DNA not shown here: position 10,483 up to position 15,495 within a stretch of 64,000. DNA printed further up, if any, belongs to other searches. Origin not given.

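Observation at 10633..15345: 1570-aa single-polypeptide glycan assembly line: GT2 (GtrB/Dpm1-like) + processive QxxRW GT2 + flippase-like polytopic domain + GT4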

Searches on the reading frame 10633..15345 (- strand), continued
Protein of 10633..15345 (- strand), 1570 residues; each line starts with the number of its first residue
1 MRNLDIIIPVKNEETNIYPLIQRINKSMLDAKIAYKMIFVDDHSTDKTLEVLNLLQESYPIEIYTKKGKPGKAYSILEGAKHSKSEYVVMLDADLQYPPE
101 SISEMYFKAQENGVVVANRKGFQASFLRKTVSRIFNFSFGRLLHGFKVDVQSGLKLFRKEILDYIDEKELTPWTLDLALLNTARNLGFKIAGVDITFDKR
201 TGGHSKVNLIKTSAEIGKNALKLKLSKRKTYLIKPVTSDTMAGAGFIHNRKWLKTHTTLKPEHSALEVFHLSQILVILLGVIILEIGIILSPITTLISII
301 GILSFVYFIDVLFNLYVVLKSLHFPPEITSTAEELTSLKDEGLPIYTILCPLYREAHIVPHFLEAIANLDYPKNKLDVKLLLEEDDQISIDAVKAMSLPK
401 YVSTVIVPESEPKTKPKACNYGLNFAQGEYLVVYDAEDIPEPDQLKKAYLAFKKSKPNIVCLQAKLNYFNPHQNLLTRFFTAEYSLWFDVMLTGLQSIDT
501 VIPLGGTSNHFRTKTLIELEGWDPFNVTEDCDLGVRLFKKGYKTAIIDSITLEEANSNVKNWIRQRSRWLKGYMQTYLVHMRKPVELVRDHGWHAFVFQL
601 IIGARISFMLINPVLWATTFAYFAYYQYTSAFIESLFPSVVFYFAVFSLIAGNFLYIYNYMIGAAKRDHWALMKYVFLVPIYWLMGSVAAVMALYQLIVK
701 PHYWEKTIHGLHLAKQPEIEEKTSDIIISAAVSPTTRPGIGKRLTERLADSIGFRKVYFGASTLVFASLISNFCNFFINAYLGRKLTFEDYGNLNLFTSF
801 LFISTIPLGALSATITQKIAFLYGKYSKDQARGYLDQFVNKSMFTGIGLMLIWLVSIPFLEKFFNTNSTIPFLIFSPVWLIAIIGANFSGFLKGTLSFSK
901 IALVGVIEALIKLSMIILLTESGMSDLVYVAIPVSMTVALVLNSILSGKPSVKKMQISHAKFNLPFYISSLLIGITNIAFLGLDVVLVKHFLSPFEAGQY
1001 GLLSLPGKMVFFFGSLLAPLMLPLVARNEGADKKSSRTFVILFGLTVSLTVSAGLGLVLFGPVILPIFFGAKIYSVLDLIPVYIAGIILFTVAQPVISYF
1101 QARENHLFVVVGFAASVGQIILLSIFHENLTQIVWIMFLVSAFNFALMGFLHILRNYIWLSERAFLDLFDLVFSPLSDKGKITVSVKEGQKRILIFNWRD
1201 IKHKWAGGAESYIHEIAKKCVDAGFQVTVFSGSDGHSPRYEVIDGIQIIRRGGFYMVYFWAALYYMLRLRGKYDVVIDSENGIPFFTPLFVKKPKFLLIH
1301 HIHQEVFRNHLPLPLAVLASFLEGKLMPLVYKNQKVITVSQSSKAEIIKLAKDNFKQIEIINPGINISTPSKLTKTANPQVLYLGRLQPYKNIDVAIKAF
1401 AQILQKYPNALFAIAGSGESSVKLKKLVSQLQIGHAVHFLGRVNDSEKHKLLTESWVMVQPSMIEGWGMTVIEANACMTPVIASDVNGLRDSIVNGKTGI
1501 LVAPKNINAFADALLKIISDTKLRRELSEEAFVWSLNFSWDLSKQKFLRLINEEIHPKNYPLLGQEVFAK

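Call 9: find_homologous_proteins(query=window:10633-15345:-, max_evalue=0.00001)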
Query window:10633-15345:- (1570 aa): 1383 proteins with E <= 0.00001 among 8000 candidates; the best 120 are listed.
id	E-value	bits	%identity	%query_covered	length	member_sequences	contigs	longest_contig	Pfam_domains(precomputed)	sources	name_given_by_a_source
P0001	0.0e+0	3526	100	100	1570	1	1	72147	PF13632.13,PF10111.15,PF13506.14,PF13641.13,PF00534.27,PF13579.13,PF13439.13,PF00535.33,PF20706.4,PF13692.13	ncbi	-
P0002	0.0e+0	2133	61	99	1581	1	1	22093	PF13632.13,PF10111.15,PF13641.13,PF00534.27,PF13579.13,PF13439.13,PF00535.33,PF20706.4,PF13692.13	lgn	-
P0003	0.0e+0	2128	61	98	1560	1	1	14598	PF13632.13,PF13641.13,PF00534.27,PF13439.13,PF00535.33,PF20706.4,PF13692.13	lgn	-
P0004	0.0e+0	2076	59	100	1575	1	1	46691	PF13632.13,PF10111.15,PF13506.14,PF13641.13,PF00534.27,PF13579.13,PF13439.13,PF00535.33,PF20706.4,PF13692.13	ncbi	-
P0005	0.0e+0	2042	59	97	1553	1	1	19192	PF13632.13,PF10111.15,PF13506.14,PF13641.13,PF00534.27,PF13579.13,PF13439.13,PF00535.33,PF20706.4,PF13692.13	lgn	-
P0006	0.0e+0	2000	57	99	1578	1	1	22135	PF13632.13,PF10111.15,PF13641.13,PF00534.27,PF13439.13,PF00535.33,PF20706.4,PF13692.13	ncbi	-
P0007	0.0e+0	1963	56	99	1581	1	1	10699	PF13632.13,PF10111.15,PF13506.14,PF13641.13,PF00534.27,PF13579.13,PF13439.13,PF00535.33,PF20706.4,PF13692.13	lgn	-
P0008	0.0e+0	1921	56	99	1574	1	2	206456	PF13632.13,PF10111.15,PF13506.14,PF13641.13,PF00534.27,PF13579.13,PF13439.13,PF00535.33,PF20706.4,PF13692.13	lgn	-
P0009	0.0e+0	1908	54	100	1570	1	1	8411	PF13632.13,PF13506.14,PF13641.13,PF00534.27,PF13579.13,PF13439.13,PF00535.33,PF20706.4,PF13692.13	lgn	-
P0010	0.0e+0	1901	55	99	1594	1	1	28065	PF13632.13,PF10111.15,PF13641.13,PF00534.27,PF13579.13,PF13439.13,PF00535.33,PF20706.4,PF13692.13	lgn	-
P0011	0.0e+0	1891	55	99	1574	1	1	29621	PF13632.13,PF10111.15,PF13506.14,PF13641.13,PF00534.27,PF13439.13,PF00535.33,PF20706.4,PF13692.13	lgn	-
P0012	0.0e+0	1889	55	99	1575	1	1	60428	PF13632.13,PF10111.15,PF13506.14,PF13641.13,PF00534.27,PF13579.13,PF13439.13,PF00535.33,PF20706.4,PF13692.13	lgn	-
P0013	0.0e+0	1889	54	99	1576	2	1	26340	PF13632.13,PF10111.15,PF13641.13,PF00534.27,PF13579.13,PF13439.13,PF00535.33,PF20706.4,PF13692.13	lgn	-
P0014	0.0e+0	1887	54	100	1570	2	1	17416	PF13632.13,PF13506.14,PF13641.13,PF00534.27,PF13579.13,PF13439.13,PF00535.33,PF20706.4,PF13692.13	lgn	-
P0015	0.0e+0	1885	54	99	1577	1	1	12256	PF13632.13,PF10111.15,PF13506.14,PF13641.13,PF00534.27,PF13579.13,PF13439.13,PF00535.33,PF20706.4,PF13692.13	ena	-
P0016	0.0e+0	1882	54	100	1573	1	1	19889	PF13632.13,PF10111.15,PF13506.14,PF13641.13,PF00534.27,PF13579.13,PF13439.13,PF00535.33,PF20706.4,PF13692.13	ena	-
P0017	0.0e+0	1877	55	99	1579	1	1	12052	PF13632.13,PF10111.15,PF13506.14,PF13641.13,PF00534.27,PF13439.13,PF00535.33,PF20706.4,PF13692.13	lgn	-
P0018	0.0e+0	1865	54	99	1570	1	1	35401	PF13632.13,PF10111.15,PF13506.14,PF13641.13,PF00534.27,PF13579.13,PF13439.13,PF00535.33,PF20706.4,PF13692.13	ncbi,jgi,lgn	-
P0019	0.0e+0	1861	54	99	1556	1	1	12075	PF13632.13,PF10111.15,PF13506.14,PF13641.13,PF00534.27,PF13579.13,PF13439.13,PF00535.33,PF20706.4,PF13692.13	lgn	-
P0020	0.0e+0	1859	54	99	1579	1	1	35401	PF13632.13,PF10111.15,PF13506.14,PF13641.13,PF00534.27,PF13579.13,PF13439.13,PF00535.33,PF20706.4,PF13692.13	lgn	-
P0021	0.0e+0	1857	54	99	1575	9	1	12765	PF13632.13,PF13506.14,PF13641.13,PF00534.27,PF13579.13,PF13439.13,PF00535.33,PF20706.4,PF13692.13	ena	-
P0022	0.0e+0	1855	55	99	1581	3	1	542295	PF13632.13,PF10111.15,PF13506.14,PF13641.13,PF00534.27,PF13579.13,PF13439.13,PF00535.33,PF20706.4,PF13692.13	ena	-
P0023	0.0e+0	1853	52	99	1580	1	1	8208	PF13632.13,PF10111.15,PF13641.13,PF00534.27,PF13579.13,PF13439.13,PF00535.33,PF20706.4,PF13692.13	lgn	-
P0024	0.0e+0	1853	54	99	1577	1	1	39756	PF13632.13,PF10111.15,PF13506.14,PF13641.13,PF00534.27,PF13439.13,PF00535.33,PF20706.4,PF13692.13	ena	-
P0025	0.0e+0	1852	53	99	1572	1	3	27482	PF13632.13,PF13506.14,PF13641.13,PF00534.27,PF13579.13,PF13439.13,PF00535.33,PF20706.4,PF13692.13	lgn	-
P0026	0.0e+0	1835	52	100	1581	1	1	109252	PF13632.13,PF13506.14,PF13641.13,PF00534.27,PF13439.13,PF00535.33,PF20706.4,PF13692.13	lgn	-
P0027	0.0e+0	1826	54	99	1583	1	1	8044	PF13632.13,PF10111.15,PF13506.14,PF13641.13,PF00534.27,PF13439.13,PF00535.33,PF20706.4,PF13692.13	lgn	-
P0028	0.0e+0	1810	53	99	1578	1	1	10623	PF13632.13,PF10111.15,PF13641.13,PF00534.27,PF13579.13,PF13439.13,PF00535.33,PF20706.4,PF13692.13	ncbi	-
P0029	0.0e+0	1793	52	100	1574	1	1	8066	PF13632.13,PF13506.14,PF13641.13,PF00534.27,PF13579.13,PF13439.13,PF00535.33,PF20706.4,PF13692.13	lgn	-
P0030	0.0e+0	1773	52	99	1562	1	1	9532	PF13632.13,PF10111.15,PF13641.13,PF00534.27,PF13579.13,PF13439.13,PF00535.33,PF20706.4,PF13692.13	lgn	-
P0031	0.0e+0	1771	51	98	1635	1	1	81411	PF13632.13,PF01943.23,PF10111.15,PF13506.14,PF13641.13,PF00534.27,PF13439.13,PF00535.33,PF20706.4,PF13692.13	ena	-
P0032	0.0e+0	1768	51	100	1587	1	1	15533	PF13632.13,PF10111.15,PF13506.14,PF13641.13,PF00534.27,PF13579.13,PF13524.13,PF13439.13,PF00535.33,PF20706.4,PF13692.13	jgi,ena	-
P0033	0.0e+0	1758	51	100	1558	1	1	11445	PF13632.13,PF13641.13,PF00534.27,PF13579.13,PF13439.13,PF00535.33,PF20706.4,PF13692.13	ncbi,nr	ncbi:glycosyltransferase [Candidatus Microgenomates bacterium]|nr:glycosyltransferase [Candidatus Mi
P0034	0.0e+0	1756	51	100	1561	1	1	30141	PF13632.13,PF10111.15,PF13506.14,PF13641.13,PF00534.27,PF13579.13,PF13439.13,PF00535.33,PF20706.4,PF13692.13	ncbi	-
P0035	0.0e+0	1738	50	98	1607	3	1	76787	PF13632.13,PF13641.13,PF00534.27,PF13579.13,PF13524.13,PF13439.13,PF00535.33,PF20706.4,PF13692.13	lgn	-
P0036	0.0e+0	1738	49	99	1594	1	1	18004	PF13632.13,PF01943.23,PF13506.14,PF13641.13,PF00534.27,PF13579.13,PF13524.13,PF13439.13,PF00535.33,PF20706.4,PF13692.13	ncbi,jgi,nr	ncbi:glycosyltransferase [Candidatus Microgenomates bacterium]|nr:MAG: glycosyltransferase [Candidat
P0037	0.0e+0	1737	52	99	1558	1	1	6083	PF13632.13,PF10111.15,PF13506.14,PF13641.13,PF00534.27,PF13579.13,PF13439.13,PF00535.33,PF20706.4,PF13692.13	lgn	-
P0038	0.0e+0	1732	51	99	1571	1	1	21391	PF13632.13,PF10111.15,PF13506.14,PF13641.13,PF00534.27,PF13579.13,PF13524.13,PF13439.13,PF00535.33,PF20706.4,PF13692.13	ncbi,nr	ncbi:MAG TPA: glycosyltransferase [Patescibacteria group bacterium]|nr:glycosyltransferase [Patescib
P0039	0.0e+0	1732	50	99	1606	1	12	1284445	PF13632.13,PF13506.14,PF13641.13,PF00534.27,PF13439.13,PF00535.33,PF20706.4,PF13692.13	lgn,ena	-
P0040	0.0e+0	1731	51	99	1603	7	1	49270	PF13632.13,PF10111.15,PF13506.14,PF13641.13,PF00534.27,PF13579.13,PF13439.13,PF00535.33,PF20706.4,PF13692.13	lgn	-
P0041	0.0e+0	1729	57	46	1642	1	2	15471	PF01943.23,PF10111.15,PF13506.14,PF13579.13,PF13524.13,PF13439.13,PF00535.33,PF13692.13,PF13632.13,PF13641.13,PF00534.27,PF20706.4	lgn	-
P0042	0.0e+0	1726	51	99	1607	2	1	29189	PF13632.13,PF10111.15,PF13506.14,PF13641.13,PF00534.27,PF13439.13,PF00535.33,PF20706.4,PF13692.13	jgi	-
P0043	0.0e+0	1723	50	100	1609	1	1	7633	PF13632.13,PF13506.14,PF13641.13,PF00534.27,PF13439.13,PF00535.33,PF20706.4,PF13692.13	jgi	jgi:cellulose synthase/poly-beta-1,6-N-acetylglucosamine synthase-like glycosyltransferase/glycosylt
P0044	0.0e+0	1721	51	99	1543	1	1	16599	PF13632.13,PF13506.14,PF13641.13,PF00534.27,PF13579.13,PF13439.13,PF00535.33,PF20706.4,PF13692.13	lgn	-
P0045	0.0e+0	1720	51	98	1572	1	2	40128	PF13632.13,PF10111.15,PF13506.14,PF13641.13,PF00534.27,PF13579.13,PF13439.13,PF00535.33,PF20706.4,PF13692.13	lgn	-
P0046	0.0e+0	1720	49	99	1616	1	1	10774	PF13632.13,PF13506.14,PF13641.13,PF00534.27,PF13579.13,PF13524.13,PF13439.13,PF00535.33,PF20706.4,PF13692.13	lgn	-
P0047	0.0e+0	1719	50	99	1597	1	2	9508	PF13632.13,PF01943.23,PF10111.15,PF13641.13,PF00534.27,PF13579.13,PF13439.13,PF00535.33,PF20706.4,PF13692.13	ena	-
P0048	0.0e+0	1716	51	99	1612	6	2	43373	PF13632.13,PF13506.14,PF13641.13,PF00534.27,PF13579.13,PF13439.13,PF00535.33,PF20706.4,PF13692.13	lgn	-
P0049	0.0e+0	1714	50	99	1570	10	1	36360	PF13632.13,PF13506.14,PF13641.13,PF00534.27,PF13579.13,PF13439.13,PF00535.33,PF20706.4,PF13692.13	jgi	-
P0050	0.0e+0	1712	51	99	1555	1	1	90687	PF13632.13,PF13641.13,PF00534.27,PF13439.13,PF00535.33,PF20706.4,PF13692.13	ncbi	-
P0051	0.0e+0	1710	51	99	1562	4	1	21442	PF13632.13,PF01943.23,PF13506.14,PF13641.13,PF00534.27,PF13579.13,PF13439.13,PF00535.33,PF20706.4,PF13692.13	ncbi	-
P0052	0.0e+0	1705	50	99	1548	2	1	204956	PF13632.13,PF10111.15,PF13641.13,PF00534.27,PF13439.13,PF00535.33,PF20706.4,PF13692.13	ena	-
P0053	0.0e+0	1703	51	99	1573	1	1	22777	PF13632.13,PF13506.14,PF13641.13,PF00534.27,PF13579.13,PF13439.13,PF00535.33,PF20706.4,PF13692.13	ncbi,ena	-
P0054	0.0e+0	1703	50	99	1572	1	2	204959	PF13632.13,PF10111.15,PF13506.14,PF13641.13,PF00534.27,PF13579.13,PF13439.13,PF00535.33,PF20706.4,PF13692.13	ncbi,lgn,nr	ncbi:glycosyltransferase [Candidatus Gottesmanbacteria bacterium]|nr:glycosyltransferase [Candidatus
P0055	0.0e+0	1703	51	99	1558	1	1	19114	PF13632.13,PF10111.15,PF13506.14,PF13641.13,PF00534.27,PF13579.13,PF13439.13,PF00535.33,PF20706.4,PF13692.13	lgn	-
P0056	0.0e+0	1702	50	99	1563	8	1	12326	PF13632.13,PF01943.23,PF13506.14,PF13641.13,PF00534.27,PF13579.13,PF13439.13,PF00535.33,PF20706.4,PF13692.13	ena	-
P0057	0.0e+0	1702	50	99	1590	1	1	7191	PF13632.13,PF10111.15,PF13506.14,PF13641.13,PF00534.27,PF13579.13,PF13439.13,PF00535.33,PF20706.4,PF13692.13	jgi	-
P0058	0.0e+0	1698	50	99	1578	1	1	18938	PF13632.13,PF10111.15,PF13641.13,PF00534.27,PF13579.13,PF13439.13,PF00535.33,PF20706.4,PF13692.13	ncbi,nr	ncbi:MAG: glycosyltransferase [Candidatus Levybacteria bacterium]|nr:glycosyltransferase [Candidatus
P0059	0.0e+0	1696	50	99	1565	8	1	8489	PF13632.13,PF13506.14,PF13641.13,PF00534.27,PF13579.13,PF13439.13,PF00535.33,PF20706.4,PF13692.13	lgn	-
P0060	0.0e+0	1695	49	99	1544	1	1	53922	PF13632.13,PF13641.13,PF00534.27,PF13579.13,PF13524.13,PF13439.13,PF00535.33,PF20706.4,PF13692.13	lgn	-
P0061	0.0e+0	1695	50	100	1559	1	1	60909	PF13632.13,PF13733.13,PF13506.14,PF13641.13,PF00534.27,PF13579.13,PF13439.13,PF00535.33,PF20706.4,PF13692.13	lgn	-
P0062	0.0e+0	1694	51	99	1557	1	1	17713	PF13632.13,PF01943.23,PF10111.15,PF13506.14,PF13641.13,PF00534.27,PF13579.13,PF13439.13,PF00535.33,PF20706.4,PF13692.13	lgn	-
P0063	0.0e+0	1694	49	99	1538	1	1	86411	PF13632.13,PF10111.15,PF13506.14,PF13641.13,PF00534.27,PF13579.13,PF13524.13,PF13439.13,PF00535.33,PF20706.4,PF13692.13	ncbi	-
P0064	0.0e+0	1693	49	99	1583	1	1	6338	PF13632.13,PF13506.14,PF13641.13,PF00534.27,PF13579.13,PF13439.13,PF00535.33,PF20706.4,PF13692.13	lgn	-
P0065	0.0e+0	1690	50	99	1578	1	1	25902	PF13632.13,PF10111.15,PF13641.13,PF00534.27,PF13579.13,PF13439.13,PF00535.33,PF20706.4,PF13692.13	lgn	-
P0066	0.0e+0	1690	55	87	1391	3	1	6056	PF13632.13,PF13641.13,PF00534.27,PF13579.13,PF13439.13,PF00535.33,PF20706.4,PF13692.13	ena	-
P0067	0.0e+0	1689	49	99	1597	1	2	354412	PF13632.13,PF13506.14,PF13641.13,PF00534.27,PF13579.13,PF13439.13,PF00535.33,PF20706.4,PF13692.13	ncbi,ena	-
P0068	0.0e+0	1689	50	99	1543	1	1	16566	PF13632.13,PF13641.13,PF00534.27,PF13439.13,PF00535.33,PF20706.4,PF13692.13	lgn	-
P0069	0.0e+0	1687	50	99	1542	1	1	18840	PF13632.13,PF10111.15,PF13506.14,PF13641.13,PF00534.27,PF13439.13,PF00535.33,PF20706.4,PF13692.13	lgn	-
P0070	0.0e+0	1686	50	99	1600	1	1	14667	PF13632.13,PF10111.15,PF13506.14,PF13641.13,PF00534.27,PF13579.13,PF13439.13,PF00535.33,PF20706.4,PF13692.13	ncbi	-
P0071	0.0e+0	1686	50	99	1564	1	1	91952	PF13632.13,PF10111.15,PF13506.14,PF13641.13,PF00534.27,PF13579.13,PF13439.13,PF00535.33,PF20706.4,PF13692.13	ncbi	-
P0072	0.0e+0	1683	50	99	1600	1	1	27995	PF13632.13,PF10111.15,PF13641.13,PF00534.27,PF13579.13,PF13439.13,PF00535.33,PF20706.4,PF13692.13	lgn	-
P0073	0.0e+0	1682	50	99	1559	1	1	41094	PF13632.13,PF13506.14,PF13641.13,PF00534.27,PF13579.13,PF13439.13,PF00535.33,PF20706.4,PF13692.13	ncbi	-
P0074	0.0e+0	1681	48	100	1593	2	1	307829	PF13632.13,PF13641.13,PF00534.27,PF13579.13,PF13439.13,PF00535.33,PF20706.4,PF13692.13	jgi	-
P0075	0.0e+0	1681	50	99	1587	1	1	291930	PF13632.13,PF13506.14,PF13641.13,PF00534.27,PF13579.13,PF13524.13,PF13439.13,PF00535.33,PF20706.4,PF13692.13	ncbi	-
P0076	0.0e+0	1679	49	100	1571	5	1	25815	PF13632.13,PF01943.23,PF13641.13,PF00534.27,PF13579.13,PF13439.13,PF00535.33,PF20706.4,PF13692.13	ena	-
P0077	0.0e+0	1678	49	100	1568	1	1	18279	PF13632.13,PF01943.23,PF10111.15,PF13506.14,PF13641.13,PF00534.27,PF13579.13,PF13439.13,PF00535.33,PF20706.4,PF13692.13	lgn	-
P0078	0.0e+0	1678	49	99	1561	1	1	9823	PF13632.13,PF10111.15,PF13641.13,PF00534.27,PF13579.13,PF13524.13,PF13439.13,PF00535.33,PF20706.4,PF13692.13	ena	-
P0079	0.0e+0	1676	49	100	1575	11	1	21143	PF13632.13,PF10111.15,PF13506.14,PF13641.13,PF00534.27,PF13579.13,PF13439.13,PF00535.33,PF20706.4,PF13692.13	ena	-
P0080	0.0e+0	1674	50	99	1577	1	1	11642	PF13632.13,PF13506.14,PF13641.13,PF00534.27,PF13579.13,PF13439.13,PF00535.33,PF20706.4,PF13692.13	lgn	-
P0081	0.0e+0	1674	50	100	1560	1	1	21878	PF13632.13,PF10111.15,PF13506.14,PF13641.13,PF00534.27,PF13579.13,PF13439.13,PF00535.33,PF20706.4,PF13692.13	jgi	-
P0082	0.0e+0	1673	49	100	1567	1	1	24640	PF13632.13,PF10111.15,PF13641.13,PF00534.27,PF13579.13,PF13439.13,PF00535.33,PF20706.4,PF13692.13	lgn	-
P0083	0.0e+0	1672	50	99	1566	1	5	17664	PF13632.13,PF10111.15,PF13506.14,PF13641.13,PF00534.27,PF13439.13,PF00535.33,PF20706.4,PF13692.13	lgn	-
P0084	0.0e+0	1671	49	100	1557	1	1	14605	PF13632.13,PF10111.15,PF13506.14,PF13641.13,PF00534.27,PF13579.13,PF13439.13,PF00535.33,PF20706.4,PF13692.13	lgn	-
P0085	0.0e+0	1671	50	99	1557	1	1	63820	PF13632.13,PF10111.15,PF13641.13,PF00534.27,PF13579.13,PF13439.13,PF00535.33,PF20706.4,PF13692.13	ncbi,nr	ncbi:glycosyltransferase [Candidatus Gottesmanbacteria bacterium]|nr:glycosyltransferase [Candidatus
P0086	0.0e+0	1671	49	99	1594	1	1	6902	PF13632.13,PF13506.14,PF13641.13,PF00534.27,PF13439.13,PF00535.33,PF20706.4,PF13692.13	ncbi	-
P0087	0.0e+0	1670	49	99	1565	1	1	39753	PF13632.13,PF10111.15,PF13641.13,PF00534.27,PF13579.13,PF13439.13,PF00535.33,PF20706.4,PF13692.13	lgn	-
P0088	0.0e+0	1670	50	99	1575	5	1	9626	PF13632.13,PF10111.15,PF13506.14,PF13641.13,PF00534.27,PF13579.13,PF13439.13,PF00535.33,PF20706.4,PF13692.13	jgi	-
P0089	0.0e+0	1668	49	99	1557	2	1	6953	PF13632.13,PF01943.23,PF13641.13,PF00534.27,PF13579.13,PF13439.13,PF00535.33,PF20706.4,PF13692.13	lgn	-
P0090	0.0e+0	1667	50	100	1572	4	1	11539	PF13632.13,PF13506.14,PF13641.13,PF00534.27,PF13579.13,PF13439.13,PF00535.33,PF20706.4,PF13692.13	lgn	-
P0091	0.0e+0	1666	49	98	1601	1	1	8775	PF13632.13,PF13506.14,PF13641.13,PF00534.27,PF13579.13,PF13439.13,PF00535.33,PF20706.4,PF13692.13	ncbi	-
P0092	0.0e+0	1665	49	99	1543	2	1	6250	PF13632.13,PF13506.14,PF13641.13,PF00534.27,PF13579.13,PF13439.13,PF00535.33,PF20706.4,PF13692.13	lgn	-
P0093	0.0e+0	1665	49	100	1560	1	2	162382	PF13632.13,PF10111.15,PF13641.13,PF00534.27,PF13579.13,PF13439.13,PF00535.33,PF20706.4,PF13692.13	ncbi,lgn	-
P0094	0.0e+0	1664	49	99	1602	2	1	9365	PF13632.13,PF10111.15,PF13641.13,PF00534.27,PF13579.13,PF13439.13,PF00535.33,PF20706.4,PF13692.13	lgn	-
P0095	0.0e+0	1663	50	100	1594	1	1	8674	PF13632.13,PF10111.15,PF13506.14,PF13641.13,PF00534.27,PF13579.13,PF13439.13,PF00535.33,PF20706.4,PF13692.13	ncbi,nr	ncbi:MAG TPA: glycosyltransferase [Patescibacteria group bacterium]|nr:glycosyltransferase [Patescib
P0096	0.0e+0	1662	50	99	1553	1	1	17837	PF13632.13,PF10111.15,PF13506.14,PF13641.13,PF00534.27,PF13579.13,PF13524.13,PF13439.13,PF00535.33,PF20706.4,PF13692.13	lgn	-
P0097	0.0e+0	1661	50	99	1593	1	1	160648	PF13632.13,PF13641.13,PF00534.27,PF13579.13,PF13439.13,PF00535.33,PF20706.4,PF13692.13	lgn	-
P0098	0.0e+0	1661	49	99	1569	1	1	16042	PF13632.13,PF10111.15,PF13506.14,PF13641.13,PF00534.27,PF13579.13,PF13439.13,PF00535.33,PF20706.4,PF13692.13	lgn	-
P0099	0.0e+0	1660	49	100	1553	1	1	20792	PF13632.13,PF13506.14,PF13641.13,PF00534.27,PF13579.13,PF13439.13,PF00535.33,PF20706.4,PF13692.13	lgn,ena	-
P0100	0.0e+0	1660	49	99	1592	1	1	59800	PF13632.13,PF13641.13,PF00534.27,PF13579.13,PF13439.13,PF00535.33,PF20706.4,PF13692.13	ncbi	-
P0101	0.0e+0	1660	49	98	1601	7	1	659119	PF13632.13,PF10111.15,PF13641.13,PF00534.27,PF13579.13,PF13439.13,PF00535.33,PF20706.4,PF13692.13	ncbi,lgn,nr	ncbi:glycosyltransferase [Patescibacteria group bacterium]|nr:glycosyltransferase [Patescibacteria g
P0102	0.0e+0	1659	49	99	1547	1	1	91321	PF13632.13,PF13506.14,PF13641.13,PF00534.27,PF13579.13,PF13439.13,PF00535.33,PF20706.4,PF13692.13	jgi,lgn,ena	-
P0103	0.0e+0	1659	49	99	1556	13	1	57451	PF13632.13,PF13506.14,PF13641.13,PF00534.27,PF13579.13,PF13439.13,PF00535.33,PF20706.4,PF13692.13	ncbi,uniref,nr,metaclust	ncbi:hypothetical protein A2971_04390 [Candidatus Gottesmanbacteria bacterium RIFCSPLOWO2_01_FULL_46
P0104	0.0e+0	1659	49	99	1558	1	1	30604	PF13632.13,PF13641.13,PF00534.27,PF13524.13,PF13439.13,PF00535.33,PF20706.4,PF13692.13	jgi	jgi:glycosyltransferase XagB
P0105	0.0e+0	1659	50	99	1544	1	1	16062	PF13632.13,PF10111.15,PF13506.14,PF13641.13,PF00534.27,PF13579.13,PF13439.13,PF00535.33,PF20706.4,PF13692.13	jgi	-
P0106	0.0e+0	1657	48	99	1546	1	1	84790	PF13632.13,PF13641.13,PF00534.27,PF13439.13,PF13440.12,PF00535.33,PF20706.4,PF13692.13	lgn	-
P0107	0.0e+0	1657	48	99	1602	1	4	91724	PF13632.13,PF10111.15,PF13506.14,PF13641.13,PF00534.27,PF13579.13,PF13439.13,PF00535.33,PF20706.4,PF13692.13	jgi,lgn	-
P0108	0.0e+0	1657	49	99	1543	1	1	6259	PF13632.13,PF10111.15,PF13506.14,PF13641.13,PF00534.27,PF13439.13,PF00535.33,PF20706.4,PF13692.13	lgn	-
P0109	0.0e+0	1657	49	99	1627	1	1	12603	PF13632.13,PF13506.14,PF13641.13,PF00534.27,PF13579.13,PF13524.13,PF13439.13,PF00535.33,PF20706.4,PF13692.13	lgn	-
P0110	0.0e+0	1656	49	99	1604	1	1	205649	PF13632.13,PF13641.13,PF00534.27,PF13579.13,PF13439.13,PF00535.33,PF20706.4,PF13692.13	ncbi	-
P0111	0.0e+0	1656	50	99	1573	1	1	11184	PF13632.13,PF10111.15,PF13641.13,PF00534.27,PF13579.13,PF13439.13,PF00535.33,PF20706.4,PF13692.13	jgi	-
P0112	0.0e+0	1655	49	99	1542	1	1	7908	PF13632.13,PF01943.23,PF10111.15,PF13506.14,PF13641.13,PF00534.27,PF13579.13,PF13439.13,PF00535.33,PF20706.4,PF13692.13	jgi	-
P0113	0.0e+0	1655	50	99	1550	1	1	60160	PF13632.13,PF13506.14,PF13641.13,PF00534.27,PF13579.13,PF13439.13,PF00535.33,PF20706.4,PF13692.13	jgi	jgi:glycosyltransferase XagB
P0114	0.0e+0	1654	48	99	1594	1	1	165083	PF13632.13,PF01943.23,PF13506.14,PF13641.13,PF00534.27,PF13579.13,PF13524.13,PF13439.13,PF00535.33,PF20706.4,PF13692.13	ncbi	-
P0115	0.0e+0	1654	48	100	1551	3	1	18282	PF13632.13,PF10111.15,PF13641.13,PF00534.27,PF13439.13,PF00535.33,PF20706.4,PF13692.13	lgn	-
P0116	0.0e+0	1654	49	99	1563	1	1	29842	PF13632.13,PF13506.14,PF13641.13,PF00534.27,PF13579.13,PF13439.13,PF00535.33,PF20706.4,PF13692.13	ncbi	-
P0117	0.0e+0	1654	49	99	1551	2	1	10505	PF13632.13,PF13506.14,PF13641.13,PF00534.27,PF13579.13,PF13439.13,PF00535.33,PF20706.4,PF13692.13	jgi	-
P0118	0.0e+0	1654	48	99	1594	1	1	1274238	PF13632.13,PF13641.13,PF00534.27,PF13579.13,PF13439.13,PF00535.33,PF20706.4,PF13692.13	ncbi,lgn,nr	ncbi:glycosyltransferase [Candidatus Woesebacteria bacterium]|nr:MAG: glycosyltransferase [Candidatu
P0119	0.0e+0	1654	49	99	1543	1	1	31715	PF13632.13,PF13506.14,PF13641.13,PF00534.27,PF13579.13,PF13439.13,PF00535.33,PF20706.4,PF13692.13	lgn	-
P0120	0.0e+0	1654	49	99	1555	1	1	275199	PF13632.13,PF01943.23,PF10111.15,PF13506.14,PF13641.13,PF00534.27,PF13579.13,PF13439.13,PF00535.33,PF20706.4,PF13692.13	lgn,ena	-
